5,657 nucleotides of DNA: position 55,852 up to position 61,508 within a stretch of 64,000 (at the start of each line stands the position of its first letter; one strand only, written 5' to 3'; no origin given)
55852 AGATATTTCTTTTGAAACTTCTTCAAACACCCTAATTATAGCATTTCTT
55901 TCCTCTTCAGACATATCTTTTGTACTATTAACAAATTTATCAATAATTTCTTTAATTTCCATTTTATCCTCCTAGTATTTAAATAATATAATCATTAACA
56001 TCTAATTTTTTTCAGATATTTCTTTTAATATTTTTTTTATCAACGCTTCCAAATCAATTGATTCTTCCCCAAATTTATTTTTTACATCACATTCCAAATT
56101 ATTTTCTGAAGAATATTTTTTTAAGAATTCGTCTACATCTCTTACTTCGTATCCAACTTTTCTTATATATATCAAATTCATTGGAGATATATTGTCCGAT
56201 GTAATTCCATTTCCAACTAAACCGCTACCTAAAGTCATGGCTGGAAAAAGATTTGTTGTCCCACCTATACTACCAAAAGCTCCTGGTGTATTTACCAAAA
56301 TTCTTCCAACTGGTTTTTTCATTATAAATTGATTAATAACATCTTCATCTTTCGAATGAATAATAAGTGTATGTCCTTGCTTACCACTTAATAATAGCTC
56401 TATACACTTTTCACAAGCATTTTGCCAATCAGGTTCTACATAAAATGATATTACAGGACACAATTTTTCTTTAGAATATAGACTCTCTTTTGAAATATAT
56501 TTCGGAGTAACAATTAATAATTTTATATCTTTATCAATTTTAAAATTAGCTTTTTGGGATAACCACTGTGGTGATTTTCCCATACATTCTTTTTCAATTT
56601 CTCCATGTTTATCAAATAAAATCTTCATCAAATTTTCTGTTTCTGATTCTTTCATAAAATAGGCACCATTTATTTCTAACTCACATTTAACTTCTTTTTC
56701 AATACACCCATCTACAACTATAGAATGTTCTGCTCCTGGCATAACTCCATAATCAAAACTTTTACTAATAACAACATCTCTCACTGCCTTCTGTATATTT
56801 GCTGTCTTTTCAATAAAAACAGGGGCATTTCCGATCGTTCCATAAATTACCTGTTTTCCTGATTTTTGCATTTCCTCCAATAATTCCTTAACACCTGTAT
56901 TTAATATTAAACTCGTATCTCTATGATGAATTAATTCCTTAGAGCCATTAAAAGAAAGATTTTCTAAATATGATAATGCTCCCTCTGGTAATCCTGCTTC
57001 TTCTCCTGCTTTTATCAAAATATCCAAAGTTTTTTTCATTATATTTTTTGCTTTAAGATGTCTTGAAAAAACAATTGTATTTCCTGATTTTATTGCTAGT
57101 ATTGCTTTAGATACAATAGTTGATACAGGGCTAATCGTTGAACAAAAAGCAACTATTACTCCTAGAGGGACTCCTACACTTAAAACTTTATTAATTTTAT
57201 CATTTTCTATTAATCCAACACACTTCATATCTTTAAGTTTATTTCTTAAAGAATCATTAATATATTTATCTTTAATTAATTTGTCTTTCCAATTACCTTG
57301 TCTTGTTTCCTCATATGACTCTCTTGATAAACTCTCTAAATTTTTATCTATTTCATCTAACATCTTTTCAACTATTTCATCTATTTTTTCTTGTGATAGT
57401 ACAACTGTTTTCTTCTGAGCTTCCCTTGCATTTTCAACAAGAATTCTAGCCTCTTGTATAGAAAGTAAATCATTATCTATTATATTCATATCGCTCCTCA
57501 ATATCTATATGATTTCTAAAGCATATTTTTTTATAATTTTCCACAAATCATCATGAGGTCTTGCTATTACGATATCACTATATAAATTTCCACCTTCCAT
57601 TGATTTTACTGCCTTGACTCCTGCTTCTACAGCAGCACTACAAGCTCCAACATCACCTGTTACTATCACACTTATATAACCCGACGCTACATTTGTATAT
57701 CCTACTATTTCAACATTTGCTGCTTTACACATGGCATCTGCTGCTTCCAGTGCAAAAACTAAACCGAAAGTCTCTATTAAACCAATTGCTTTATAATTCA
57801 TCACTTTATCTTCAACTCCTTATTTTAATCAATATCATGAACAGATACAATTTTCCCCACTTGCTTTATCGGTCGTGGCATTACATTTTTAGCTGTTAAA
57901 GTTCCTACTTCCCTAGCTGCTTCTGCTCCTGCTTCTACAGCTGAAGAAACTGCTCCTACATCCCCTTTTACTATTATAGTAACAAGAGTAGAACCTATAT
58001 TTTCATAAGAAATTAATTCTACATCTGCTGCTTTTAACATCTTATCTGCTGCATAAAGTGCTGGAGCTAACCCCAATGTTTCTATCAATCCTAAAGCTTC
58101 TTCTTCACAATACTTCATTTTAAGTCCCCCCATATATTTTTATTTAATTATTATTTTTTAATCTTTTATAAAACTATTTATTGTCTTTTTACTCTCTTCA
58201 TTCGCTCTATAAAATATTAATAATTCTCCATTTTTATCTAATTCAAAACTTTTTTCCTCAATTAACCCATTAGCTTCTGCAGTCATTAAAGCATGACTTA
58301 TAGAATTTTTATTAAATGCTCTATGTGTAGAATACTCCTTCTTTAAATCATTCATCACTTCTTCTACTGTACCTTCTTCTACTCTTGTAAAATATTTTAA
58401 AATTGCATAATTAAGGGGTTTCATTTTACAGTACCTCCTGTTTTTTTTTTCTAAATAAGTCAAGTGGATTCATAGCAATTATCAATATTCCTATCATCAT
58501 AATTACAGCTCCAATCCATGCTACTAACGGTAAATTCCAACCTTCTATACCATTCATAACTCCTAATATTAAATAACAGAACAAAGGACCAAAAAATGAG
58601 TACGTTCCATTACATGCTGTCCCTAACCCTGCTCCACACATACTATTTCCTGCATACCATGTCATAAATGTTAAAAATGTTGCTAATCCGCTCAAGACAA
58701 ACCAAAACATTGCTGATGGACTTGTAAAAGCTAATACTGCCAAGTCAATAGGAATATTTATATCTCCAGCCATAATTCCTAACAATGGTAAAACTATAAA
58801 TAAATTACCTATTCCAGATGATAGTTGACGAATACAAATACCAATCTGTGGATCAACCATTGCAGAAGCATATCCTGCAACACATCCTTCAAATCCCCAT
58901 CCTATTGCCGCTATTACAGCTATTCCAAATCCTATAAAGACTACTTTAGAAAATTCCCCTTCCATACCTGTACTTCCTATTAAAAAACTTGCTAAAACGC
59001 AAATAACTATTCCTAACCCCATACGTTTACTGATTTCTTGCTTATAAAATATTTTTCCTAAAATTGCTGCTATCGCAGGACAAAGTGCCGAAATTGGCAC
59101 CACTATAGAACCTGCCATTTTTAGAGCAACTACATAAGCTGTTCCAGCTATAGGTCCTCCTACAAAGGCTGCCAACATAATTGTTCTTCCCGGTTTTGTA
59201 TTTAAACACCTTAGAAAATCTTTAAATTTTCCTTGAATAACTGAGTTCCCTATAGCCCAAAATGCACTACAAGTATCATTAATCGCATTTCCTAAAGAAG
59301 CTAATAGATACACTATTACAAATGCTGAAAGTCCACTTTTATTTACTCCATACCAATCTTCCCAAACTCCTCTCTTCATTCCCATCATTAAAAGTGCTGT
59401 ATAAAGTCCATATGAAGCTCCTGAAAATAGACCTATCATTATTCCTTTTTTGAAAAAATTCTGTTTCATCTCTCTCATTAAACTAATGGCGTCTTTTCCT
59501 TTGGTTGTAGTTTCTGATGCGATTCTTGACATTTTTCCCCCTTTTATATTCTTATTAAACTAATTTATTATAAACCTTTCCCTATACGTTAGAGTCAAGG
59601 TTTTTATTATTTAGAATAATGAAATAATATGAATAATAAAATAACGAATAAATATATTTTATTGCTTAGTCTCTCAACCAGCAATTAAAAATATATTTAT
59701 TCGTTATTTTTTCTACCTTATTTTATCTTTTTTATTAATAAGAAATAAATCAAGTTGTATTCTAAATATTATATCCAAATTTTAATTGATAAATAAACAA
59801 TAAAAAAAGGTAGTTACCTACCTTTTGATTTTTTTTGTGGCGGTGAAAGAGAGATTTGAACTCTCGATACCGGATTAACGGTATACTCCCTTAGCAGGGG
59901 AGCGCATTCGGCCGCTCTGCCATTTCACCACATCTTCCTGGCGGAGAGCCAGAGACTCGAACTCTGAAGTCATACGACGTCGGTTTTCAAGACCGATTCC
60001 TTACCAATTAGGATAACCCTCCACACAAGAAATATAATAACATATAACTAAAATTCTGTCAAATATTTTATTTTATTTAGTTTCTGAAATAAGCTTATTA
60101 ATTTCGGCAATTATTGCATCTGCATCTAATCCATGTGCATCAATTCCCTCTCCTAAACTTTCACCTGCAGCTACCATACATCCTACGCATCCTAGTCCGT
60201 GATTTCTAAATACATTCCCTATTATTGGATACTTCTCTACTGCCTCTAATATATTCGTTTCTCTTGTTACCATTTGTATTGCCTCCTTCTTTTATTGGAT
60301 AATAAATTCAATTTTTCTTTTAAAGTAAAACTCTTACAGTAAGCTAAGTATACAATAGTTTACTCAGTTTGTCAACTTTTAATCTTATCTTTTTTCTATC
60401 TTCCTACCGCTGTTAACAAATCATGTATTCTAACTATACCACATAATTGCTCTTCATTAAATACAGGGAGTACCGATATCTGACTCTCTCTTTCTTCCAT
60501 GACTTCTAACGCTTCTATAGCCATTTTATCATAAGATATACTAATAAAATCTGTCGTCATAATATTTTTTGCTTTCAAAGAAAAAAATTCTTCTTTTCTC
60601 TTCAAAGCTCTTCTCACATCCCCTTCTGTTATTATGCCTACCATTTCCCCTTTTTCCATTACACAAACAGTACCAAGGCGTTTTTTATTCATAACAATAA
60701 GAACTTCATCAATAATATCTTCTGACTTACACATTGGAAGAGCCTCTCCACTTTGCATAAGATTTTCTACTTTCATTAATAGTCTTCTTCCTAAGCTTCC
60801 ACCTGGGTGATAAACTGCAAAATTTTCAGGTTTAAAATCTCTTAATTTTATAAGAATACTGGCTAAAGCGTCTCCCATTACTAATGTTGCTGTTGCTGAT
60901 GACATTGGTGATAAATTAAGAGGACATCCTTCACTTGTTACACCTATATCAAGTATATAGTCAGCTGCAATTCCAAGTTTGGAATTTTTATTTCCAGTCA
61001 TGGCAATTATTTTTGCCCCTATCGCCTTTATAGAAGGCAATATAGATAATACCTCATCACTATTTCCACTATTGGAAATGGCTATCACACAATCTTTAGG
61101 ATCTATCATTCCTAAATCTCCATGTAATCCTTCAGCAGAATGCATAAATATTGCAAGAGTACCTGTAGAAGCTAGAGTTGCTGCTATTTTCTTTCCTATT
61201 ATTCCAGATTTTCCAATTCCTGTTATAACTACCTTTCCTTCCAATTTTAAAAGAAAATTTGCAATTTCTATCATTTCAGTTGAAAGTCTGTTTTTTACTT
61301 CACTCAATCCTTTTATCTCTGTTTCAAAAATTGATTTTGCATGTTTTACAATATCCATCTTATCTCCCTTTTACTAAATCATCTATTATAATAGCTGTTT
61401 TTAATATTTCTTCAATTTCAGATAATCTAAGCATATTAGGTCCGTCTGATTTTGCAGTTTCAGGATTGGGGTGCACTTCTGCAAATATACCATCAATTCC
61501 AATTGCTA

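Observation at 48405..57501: Two of three aldehyde-dehydrogenase paralogues in the microcompartment locus have lost the catalytic cysteine (Cys to Pro): candidate BMC scaffold pseudoenzymes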

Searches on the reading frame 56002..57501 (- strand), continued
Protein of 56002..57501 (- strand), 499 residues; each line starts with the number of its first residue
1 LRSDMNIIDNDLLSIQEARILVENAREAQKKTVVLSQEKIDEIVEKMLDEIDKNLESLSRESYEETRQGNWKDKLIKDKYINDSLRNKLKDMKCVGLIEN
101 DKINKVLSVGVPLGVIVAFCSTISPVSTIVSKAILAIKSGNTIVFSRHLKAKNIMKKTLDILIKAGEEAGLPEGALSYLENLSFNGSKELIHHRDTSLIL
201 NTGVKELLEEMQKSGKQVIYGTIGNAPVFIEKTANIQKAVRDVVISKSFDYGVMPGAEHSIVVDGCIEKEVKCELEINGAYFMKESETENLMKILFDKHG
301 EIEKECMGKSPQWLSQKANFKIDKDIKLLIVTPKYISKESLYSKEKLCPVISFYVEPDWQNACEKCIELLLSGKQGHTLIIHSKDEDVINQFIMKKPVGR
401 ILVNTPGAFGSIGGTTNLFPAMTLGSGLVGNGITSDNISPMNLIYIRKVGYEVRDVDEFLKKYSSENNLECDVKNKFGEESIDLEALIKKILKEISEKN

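Call 32: find_related_loci(query=A1, collection=genome_contigs, flank=10000)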
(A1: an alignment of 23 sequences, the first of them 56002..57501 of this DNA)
Query A1 (499 aa) in genome_contigs; peptide patterns used: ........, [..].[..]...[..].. (x = any residue, [..] = any of these).
600 stretches matched a pattern (row limit reached: there are more); 525 encode a relative of the query (tblastn E <= 1e-3); the best 80 are kept; 80 distinct loci.
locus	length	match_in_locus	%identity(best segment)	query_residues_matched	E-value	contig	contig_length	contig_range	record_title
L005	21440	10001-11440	63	5-495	0e+0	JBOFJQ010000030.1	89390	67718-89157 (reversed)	MAG: Fusobacteriaceae bacterium isolate WFFMC_MAG_388 k139_135737_flag=0_multi=15.0196_len=89390, whole genome shotgun s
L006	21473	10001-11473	62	5-495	0e+0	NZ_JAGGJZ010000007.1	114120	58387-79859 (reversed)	Clostridium moniliforme strain DSM 3984 Ga0454105_07, whole genome shotgun sequence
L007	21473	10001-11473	62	5-495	0e+0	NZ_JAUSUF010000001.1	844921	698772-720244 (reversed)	Eubacterium multiforme strain DSM 20694 Ga0480540_01, whole genome shotgun sequence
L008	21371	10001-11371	63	5-461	0e+0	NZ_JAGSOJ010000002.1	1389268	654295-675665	Oceanirhabdus seepicola strain ZWT Scaffold2, whole genome shotgun sequence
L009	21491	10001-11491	59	5-496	0e+0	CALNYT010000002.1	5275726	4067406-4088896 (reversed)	MAG: uncultured Clostridiaceae bacterium isolate LOGT_bin.0076 genome assembly, contig: contig_6810, whole genome shotgu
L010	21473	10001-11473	62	5-495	0e+0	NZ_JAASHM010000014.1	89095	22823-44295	Clostridium sp. K13 scaf_14, whole genome shotgun sequence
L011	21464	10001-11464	59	5-495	0e+0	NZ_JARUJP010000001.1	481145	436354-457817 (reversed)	Clostridium tanneri strain A1-XYC3 assembly_contig_1, whole genome shotgun sequence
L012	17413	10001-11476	60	5-495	0e+0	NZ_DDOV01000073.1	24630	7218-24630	MAG: Clostridium sp. UBA2485 UBA2485_contig_2871, whole genome shotgun sequence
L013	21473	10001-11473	59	5-495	0e+0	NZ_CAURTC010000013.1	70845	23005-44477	MAG: uncultured Clostridium sp. isolate ERR9969217_bin.24_MetaWRAP_v1.3_MAG ERZ21615794.149, whole genome shotgun sequen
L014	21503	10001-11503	59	2-495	0e+0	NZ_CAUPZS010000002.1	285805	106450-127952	MAG: uncultured Clostridium sp. isolate ERR9969075_bin.7_MetaWRAP_v1.3_MAG ERZ21615759.13, whole genome shotgun sequence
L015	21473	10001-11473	61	5-495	0e+0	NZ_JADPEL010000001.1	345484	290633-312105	Clostridium sp. D53t1_180928_C8 NODE_1_length_345484_cov_25.9901, whole genome shotgun sequence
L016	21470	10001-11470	62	5-495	0e+0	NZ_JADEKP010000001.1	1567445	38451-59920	Clostridium chrysemydis strain PT Seq1, whole genome shotgun sequence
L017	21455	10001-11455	59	5-497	0e+0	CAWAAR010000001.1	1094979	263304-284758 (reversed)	MAG: uncultured Clostridiaceae bacterium isolate MFD01299.bin.2.209 genome assembly, contig: contig_21862, whole genome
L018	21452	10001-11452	59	5-495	0e+0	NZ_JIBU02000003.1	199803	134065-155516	Clostridium drakei strain SL1 contig_3, whole genome shotgun sequence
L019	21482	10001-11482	59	5-495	0e+0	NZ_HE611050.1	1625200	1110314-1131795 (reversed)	Clostridium senegalense JC122 strain JC122T, whole genome shotgun sequence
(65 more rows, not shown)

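Call 36: search_protein_families(library=pfam, proteins=[L005:15024-15713:+, L005:15695-16540:+, L005:16516-16848:+, L005:16845-17105:+, L005:17083-17799:+, L005:17822-18526:+, L005:20136-20780:+, L005:20805-21101:+, L005:7947-9068:+, L005:9072-9338:+], max_evalue=0.001)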
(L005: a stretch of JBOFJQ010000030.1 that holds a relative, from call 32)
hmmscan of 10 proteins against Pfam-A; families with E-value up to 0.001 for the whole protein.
L005:15024-15713:+ (229 aa): 0 families

L005:15695-16540:+ (281 aa): 4 families
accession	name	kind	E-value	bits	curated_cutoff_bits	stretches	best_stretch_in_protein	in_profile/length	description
PF06723.19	MreB_Mbl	-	2.2e-14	53.5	27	1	66-178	63-180/327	MreB/Mbl protein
PF11104.14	PilM_2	-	1.7e-13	50.7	27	1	144-257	181-302/340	Type IV pilus assembly protein PilM;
PF14450.12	FtsA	-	1.4e-10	42.1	31.8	1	146-270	1-127/127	Cell division protein FtsA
PF00012.26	HSP70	-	2.2e-09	36.6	20.6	1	79-190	116-238/599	Hsp70 protein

L005:16516-16848:+ (110 aa): 1 family
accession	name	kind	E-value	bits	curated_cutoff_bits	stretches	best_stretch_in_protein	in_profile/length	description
PF00936.24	BMC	-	4.8e-07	30.1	24.5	1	45-109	1-65/75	BMC domain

L005:16845-17105:+ (86 aa): 1 family
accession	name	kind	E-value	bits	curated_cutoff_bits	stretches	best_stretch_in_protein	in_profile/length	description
PF03319.19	EutN_CcmL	-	1.8e-26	92.9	25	1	1-81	1-83/83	Ethanolamine utilisation protein EutN/carboxysome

L005:17083-17799:+ (238 aa): 4 families
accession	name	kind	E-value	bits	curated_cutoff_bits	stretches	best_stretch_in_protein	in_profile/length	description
PF06249.18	EutQ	-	1.1e-13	51.7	21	1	100-227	9-145/152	Ethanolamine utilisation protein EutQ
PF05899.18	Cupin_3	-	0.00024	21.1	23.5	1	157-221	5-70/74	EutQ-like cupin domain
PF02311.25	AraC_binding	-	0.00041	20.5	21.1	1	179-212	25-58/135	AraC-like ligand binding domain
PF22200.2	ExsA_N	-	0.00054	20.8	27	0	180-213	3-36/136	ExsA N-terminal regulatory domain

L005:17822-18526:+ (234 aa): 1 family
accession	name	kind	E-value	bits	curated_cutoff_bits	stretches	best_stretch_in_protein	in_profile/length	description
PF00936.24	BMC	-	8e-23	80.6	24.5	1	3-80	1-75/75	BMC domain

L005:20136-20780:+ (214 aa): 1 family
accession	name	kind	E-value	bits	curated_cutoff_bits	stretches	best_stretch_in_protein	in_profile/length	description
PF06130.18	PTAC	-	1.8e-75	253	25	1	29-203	1-175/176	Phosphate propanoyltransferase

L005:20805-21101:+ (98 aa): 1 family
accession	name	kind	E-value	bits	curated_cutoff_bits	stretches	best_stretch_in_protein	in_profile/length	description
PF00936.24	BMC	-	9.7e-29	99.6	24.5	1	5-80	1-75/75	BMC domain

L005:7947-9068:+ (373 aa): 1 family
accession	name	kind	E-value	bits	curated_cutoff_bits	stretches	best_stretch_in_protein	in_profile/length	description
PF00892.27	EamA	-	2.3e-05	25.1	28.2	0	206-358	2-133/135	EamA-like transporter family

L005:9072-9338:+ (88 aa): 0 families

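Call 78: predict_structure(alignment_id=A4)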
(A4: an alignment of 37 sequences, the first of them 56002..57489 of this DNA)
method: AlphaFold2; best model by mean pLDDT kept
length: 495 residues; sequences in the alignment: 37
mean_pLDDT: 86.3   pTM: 0.84
mean pLDDT of the five models: 86.3, 79.7, 77.1, 76.9, 63.3
residues with pLDDT >= 90: 298; 70-90: 123; 50-70: 51; < 50: 23
segments of 3 or more residues with pLDDT < 50: 1-3, 420-431, 470-472, 474-477
pLDDT, mean of each block of 10 residues (from residue 1): 72 98 96 97 98 96 93 90 91 89 93 91 93 97 94 98 98 96 97 90 89 80 93 97 92 89 97 98 94 87 95 96 94 80 93 90 80 83 88 78 77 62 37 77 80 67 59 51 71 66
secondary structure, 60 per line:
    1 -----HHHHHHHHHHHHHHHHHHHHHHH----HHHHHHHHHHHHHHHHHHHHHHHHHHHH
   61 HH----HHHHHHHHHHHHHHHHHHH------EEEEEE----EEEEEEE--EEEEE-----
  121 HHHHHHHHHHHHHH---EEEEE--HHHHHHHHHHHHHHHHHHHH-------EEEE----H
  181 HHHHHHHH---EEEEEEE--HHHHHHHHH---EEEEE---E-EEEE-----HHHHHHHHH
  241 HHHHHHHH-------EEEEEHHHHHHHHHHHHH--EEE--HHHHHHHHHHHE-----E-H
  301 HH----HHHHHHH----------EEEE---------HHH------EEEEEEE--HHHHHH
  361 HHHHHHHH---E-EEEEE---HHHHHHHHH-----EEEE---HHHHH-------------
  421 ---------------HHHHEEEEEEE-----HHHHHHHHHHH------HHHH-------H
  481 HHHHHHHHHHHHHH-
elements in order: H6-28 H33-62 H67-85 E92-97 E102-108 E111-115 H121-134 E138-142 H145-164 E172-175 H180-188 E192-198 H201-209 E213-217 E223-226 H232-248 E256-260 H261-273 E276-278 H281-291 H307-313 E324-327 E346-352 H355-368 E374-378 H382-390 E396-399 H403-407 H436-439 E440-446 H452-462 H469-472 H480-494

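Call 79: search_protein_families(library=ncbifam, proteins=[window:56002-57489:-, L005:18526-20127:+, L005:10001-11458:+], max_evalue=1e-10)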
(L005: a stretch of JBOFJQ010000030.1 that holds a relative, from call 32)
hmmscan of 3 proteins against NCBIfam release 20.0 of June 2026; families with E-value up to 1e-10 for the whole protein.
window:56002-57489:- (495 aa): 7 families
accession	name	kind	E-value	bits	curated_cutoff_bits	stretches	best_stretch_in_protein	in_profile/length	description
TIGR02518.1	EutH_ACDH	equivalog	2e-147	492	620.1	1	5-491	1-487/488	acetaldehyde dehydrogenase (acetylating)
NF010378.0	PRK13805.1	equivalog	2.8e-109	366.2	951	1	11-447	13-451/872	bifunctional acetaldehyde-CoA/alcohol dehydrogenase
NF011927.0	PRK15398.1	subfamily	4.2e-59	200.4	403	1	18-432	42-447/465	aldehyde dehydrogenase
NF047625.1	AcylSulfactDhSauS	equivalog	8.5e-59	199.6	600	1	16-450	8-445/464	acylating sulfoacetaldehyde dehydrogenase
NF001221.0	PRK00197.1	equivalog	2.8e-14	52.7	289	1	15-268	8-275/418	glutamate-5-semialdehyde dehydrogenase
NF040792.1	glyc_ald_dh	equivalog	3.6e-12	46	760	1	97-410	125-444/488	D-glyceraldehyde dehydrogenase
TIGR00407.1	proA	equivalog_domain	4e-12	45.7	317.45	1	22-243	2-238/398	glutamate-5-semialdehyde dehydrogenase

L005:18526-20127:+ (533 aa): 13 families
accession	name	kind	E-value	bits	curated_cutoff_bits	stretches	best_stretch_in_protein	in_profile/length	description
TIGR02518.1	EutH_ACDH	equivalog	1.5e-231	769.5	620.1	1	10-532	1-488/488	acetaldehyde dehydrogenase (acetylating)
NF010378.0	PRK13805.1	equivalog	1.3e-166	556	951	1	12-449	9-450/872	bifunctional acetaldehyde-CoA/alcohol dehydrogenase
NF047625.1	AcylSulfactDhSauS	equivalog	3.6e-100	336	600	1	18-452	5-444/464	acylating sulfoacetaldehyde dehydrogenase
NF011927.0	PRK15398.1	subfamily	7.4e-77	259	403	1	25-431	44-444/465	aldehyde dehydrogenase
NF001221.0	PRK00197.1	equivalog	1.2e-17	63.8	289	1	86-404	78-369/418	glutamate-5-semialdehyde dehydrogenase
TIGR00407.1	proA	equivalog_domain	1.9e-14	53.3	317.45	1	29-395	19-350/398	glutamate-5-semialdehyde dehydrogenase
TIGR01804.1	BADH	equivalog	2.2e-14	52.8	668.6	1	29-278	47-298/467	betaine-aldehyde dehydrogenase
TIGR01780.1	SSADH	subfamily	1.4e-13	50.6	646.35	1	17-317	19-317/448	succinate-semialdehyde dehydrogenase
NF040648.1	lactal_redase_Meth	equivalog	3.5e-13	49.4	650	1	28-278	44-296/463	lactaldehyde dehydrogenase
NF047626.1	SulfactDhSafD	equivalog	3e-12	46.4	700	1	12-283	21-292/454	sulfoacetaldehyde dehydrogenase SafD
NF009725.0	PRK13252.1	equivalog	2e-11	43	593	1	29-280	56-308/488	betaine-aldehyde dehydrogenase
TIGR03250.1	PhnAcAld_DH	equivalog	4.9e-11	41.9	635.65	1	20-334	39-350/472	phosphonoacetaldehyde dehydrogenase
NF040792.1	glyc_ald_dh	equivalog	8.2e-11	41.5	760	0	29-269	50-293/488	D-glyceraldehyde dehydrogenase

L005:10001-11458:+ (485 aa): 9 families
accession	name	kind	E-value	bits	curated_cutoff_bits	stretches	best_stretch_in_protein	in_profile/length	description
TIGR02518.1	EutH_ACDH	equivalog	3.2e-153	511.1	620.1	1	5-482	1-485/488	acetaldehyde dehydrogenase (acetylating)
NF010378.0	PRK13805.1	equivalog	2.8e-114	382.8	951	1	11-447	13-451/872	bifunctional acetaldehyde-CoA/alcohol dehydrogenase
NF047625.1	AcylSulfactDhSauS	equivalog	7.7e-66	222.8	600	1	15-453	7-448/464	acylating sulfoacetaldehyde dehydrogenase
NF011927.0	PRK15398.1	subfamily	4.5e-54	183.9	403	1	18-431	42-446/465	aldehyde dehydrogenase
NF001221.0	PRK00197.1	equivalog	1.3e-17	63.7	289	1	94-304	102-316/418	glutamate-5-semialdehyde dehydrogenase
NF040648.1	lactal_redase_Meth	equivalog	9.4e-15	54.6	650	1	9-271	30-294/463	lactaldehyde dehydrogenase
NF040792.1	glyc_ald_dh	equivalog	3.6e-14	52.6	760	1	87-265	115-293/488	D-glyceraldehyde dehydrogenase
TIGR00407.1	proA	equivalog_domain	3.6e-14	52.4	317.45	1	95-273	90-267/398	glutamate-5-semialdehyde dehydrogenase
NF042993.1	AlphKGSA_gudD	equivalog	2.5e-13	49.6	770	1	16-271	46-303/481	alpha-ketoglutaric semialdehyde dehydrogenase GucD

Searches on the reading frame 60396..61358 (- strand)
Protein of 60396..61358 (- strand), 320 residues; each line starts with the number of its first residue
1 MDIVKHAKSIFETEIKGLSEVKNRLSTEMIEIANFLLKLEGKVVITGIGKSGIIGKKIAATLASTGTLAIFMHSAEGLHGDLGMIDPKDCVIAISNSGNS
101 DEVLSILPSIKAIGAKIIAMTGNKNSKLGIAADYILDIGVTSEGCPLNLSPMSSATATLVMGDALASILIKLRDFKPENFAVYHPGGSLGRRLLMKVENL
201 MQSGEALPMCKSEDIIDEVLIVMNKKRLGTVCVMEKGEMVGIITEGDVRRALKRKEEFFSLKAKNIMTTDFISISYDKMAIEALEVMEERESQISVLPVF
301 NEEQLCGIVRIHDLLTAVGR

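Call 13: search_protein_families(library=pfam, proteins=[window:60396-61358:-], max_evalue=0.01)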
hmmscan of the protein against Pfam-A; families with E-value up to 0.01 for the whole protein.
window:60396-61358:- (320 aa): 3 families
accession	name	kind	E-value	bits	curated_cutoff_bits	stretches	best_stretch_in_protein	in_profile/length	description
PF01380.27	SIS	-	3e-26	92.2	25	1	40-167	5-130/131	SIS domain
PF00571.33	CBS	-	4.8e-20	72.1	24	2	264-318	2-55/57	CBS domain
PF13580.11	SIS_2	-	5.1e-05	23.8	27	1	85-122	101-138/138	SIS domain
